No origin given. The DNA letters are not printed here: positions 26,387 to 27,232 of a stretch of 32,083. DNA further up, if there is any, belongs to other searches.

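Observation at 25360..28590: Five-gene leaderless operon coupling a sugar nucleotidyltransferase, a half-GT-B protein, a GNAT and a GctA/GctB-like CoA-transferase pair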

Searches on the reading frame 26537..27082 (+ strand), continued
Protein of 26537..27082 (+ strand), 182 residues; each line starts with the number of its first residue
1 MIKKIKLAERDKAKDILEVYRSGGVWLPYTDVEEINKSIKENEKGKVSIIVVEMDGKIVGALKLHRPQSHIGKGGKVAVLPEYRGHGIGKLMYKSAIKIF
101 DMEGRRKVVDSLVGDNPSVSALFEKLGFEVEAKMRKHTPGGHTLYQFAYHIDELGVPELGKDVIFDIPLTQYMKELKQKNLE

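Call 67: fold_search(model_id=the predicted structure, library=pdb)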
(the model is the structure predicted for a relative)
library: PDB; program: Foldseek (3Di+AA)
matches with E <= 10: 1471; with E <= 0.001: 640
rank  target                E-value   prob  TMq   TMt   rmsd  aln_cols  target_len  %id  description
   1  7kwh_D                8.2e-10  1.00  0.65  0.71   4.2       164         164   18  Spermidine N-acetyltransferase SpeG K23-Y30 chimera from Vibrio cholerae and hSSAT (released 2020-12-16)
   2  2vi7_A                8.7e-10  1.00  0.62  0.69   3.4       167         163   23  Structure of a Putative Acetyltransferase (PA1377)from Pseudomonas aeruginosa (released 2008-05-20)
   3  5ix3                  9.3e-10  1.00  0.66  0.72   3.9       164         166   20  Crystal structure of N-acetyltransferase from Staphylococcus aureus. (released 2017-04-05)
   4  7kwh_A                1.4e-09  1.00  0.67  0.72   3.9       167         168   16  Spermidine N-acetyltransferase SpeG K23-Y30 chimera from Vibrio cholerae and hSSAT (released 2020-12-16)
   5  2vi7_C                1.5e-09  1.00  0.66  0.72   3.1       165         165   25  Structure of a Putative Acetyltransferase (PA1377)from Pseudomonas aeruginosa (released 2008-05-20)
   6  6cy6                  1.6e-09  1.00  0.62  0.66   4.7       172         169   18  Crystal structure of spermidine/spermine N-acetyltransferase SpeG from Escherichia coli in complex with tris(hydroxymeth (released 2018-04-18)
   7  5wph_A                1.7e-09  1.00  0.66  0.67   5.1       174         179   18  Crystal structure of ArsN, N-acetyltransferase with substrate AST from Pseudomonas putida KT2440 (released 2018-10-10)
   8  7kx3_A                1.8e-09  1.00  0.67  0.72   3.6       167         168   17  SpeG Spermidine N-acetyltransferase F149G mutant from Vibrio cholerae (released 2020-12-16)
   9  5jtf_A                2.1e-09  1.00  0.64  0.66   3.7       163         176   18  Crystal structure of ArsN N-acetyltransferase from Pseudomonas putida KT2440 (released 2017-05-17)
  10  5wph_D                2.1e-09  1.00  0.65  0.66   5.4       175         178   19  Crystal structure of ArsN, N-acetyltransferase with substrate AST from Pseudomonas putida KT2440 (released 2018-10-10)
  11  6vfm_A                2.1e-09  1.00  0.64  0.69   3.9       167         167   18  Crystal structure of SpeG allosteric polyamine acetyltransferase from Bacillus thuringiensis (released 2020-02-19)
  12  1z9u_B                2.3e-09  1.00  0.67  0.69   3.3       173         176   16  Structural Genomics, The crystal structure of the acetyl transferase, modifies N-terminal serine of 50S ribosomal subu (released 2005-07-05)
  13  7kwh_F                2.5e-09  1.00  0.65  0.71   3.9       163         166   17  Spermidine N-acetyltransferase SpeG K23-Y30 chimera from Vibrio cholerae and hSSAT (released 2020-12-16)
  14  5isv_B                2.8e-09  1.00  0.66  0.76   5.2       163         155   16  Crystal structure of the ribosomal-protein-S18-alanine N-acetyltransferase from Escherichia coli (released 2016-04-13)
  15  8fv0_B                2.8e-09  1.00  0.66  0.72   3.6       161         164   19  SpeG spermidine N-acetyltransferase from Staphylococcus aureus in complex with spermine (released 2023-04-26)
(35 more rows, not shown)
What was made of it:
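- On GNAT acyltransferase: The AF2 model matches GNAT structures at E about 1e-9 (call 67).
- The GNAT fold neighbours include RimI, RimL, Ard1 and SpeG (call 67).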

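Call 70: find_related_loci(query=A4, collection=metagenome_contigs, flank=8000)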
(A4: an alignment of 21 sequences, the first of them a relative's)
Query A4 (182 aa) in metagenome_contigs; peptide patterns used: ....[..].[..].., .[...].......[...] (x = any residue, [..] = any of these).
96 stretches matched a pattern; 19 encode a relative of the query (tblastn E <= 1e-3); 19 distinct loci.
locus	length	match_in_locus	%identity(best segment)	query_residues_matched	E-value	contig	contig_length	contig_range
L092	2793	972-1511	77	1-180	3e-98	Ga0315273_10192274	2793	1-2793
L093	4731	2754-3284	79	4-180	6e-94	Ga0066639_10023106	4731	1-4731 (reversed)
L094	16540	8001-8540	77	1-180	2e-93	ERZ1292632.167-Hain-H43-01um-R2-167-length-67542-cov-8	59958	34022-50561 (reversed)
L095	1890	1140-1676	75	2-180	3e-97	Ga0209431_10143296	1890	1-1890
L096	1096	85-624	74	1-180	4e-99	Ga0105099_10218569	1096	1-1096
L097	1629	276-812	73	2-180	3e-96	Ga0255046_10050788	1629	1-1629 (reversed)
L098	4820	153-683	74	4-180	1e-90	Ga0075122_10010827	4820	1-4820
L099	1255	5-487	81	22-182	2e-96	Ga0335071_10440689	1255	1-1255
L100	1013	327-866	72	1-180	2e-97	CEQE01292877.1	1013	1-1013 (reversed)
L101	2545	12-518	75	12-180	4e-90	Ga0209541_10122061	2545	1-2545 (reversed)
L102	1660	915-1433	73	1-173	2e-89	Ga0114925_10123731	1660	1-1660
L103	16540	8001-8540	72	1-180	2e-82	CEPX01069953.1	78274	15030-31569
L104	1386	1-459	77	28-180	1e-86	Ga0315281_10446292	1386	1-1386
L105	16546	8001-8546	65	1-182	2e-79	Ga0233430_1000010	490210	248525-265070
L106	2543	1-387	92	48-176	2e-80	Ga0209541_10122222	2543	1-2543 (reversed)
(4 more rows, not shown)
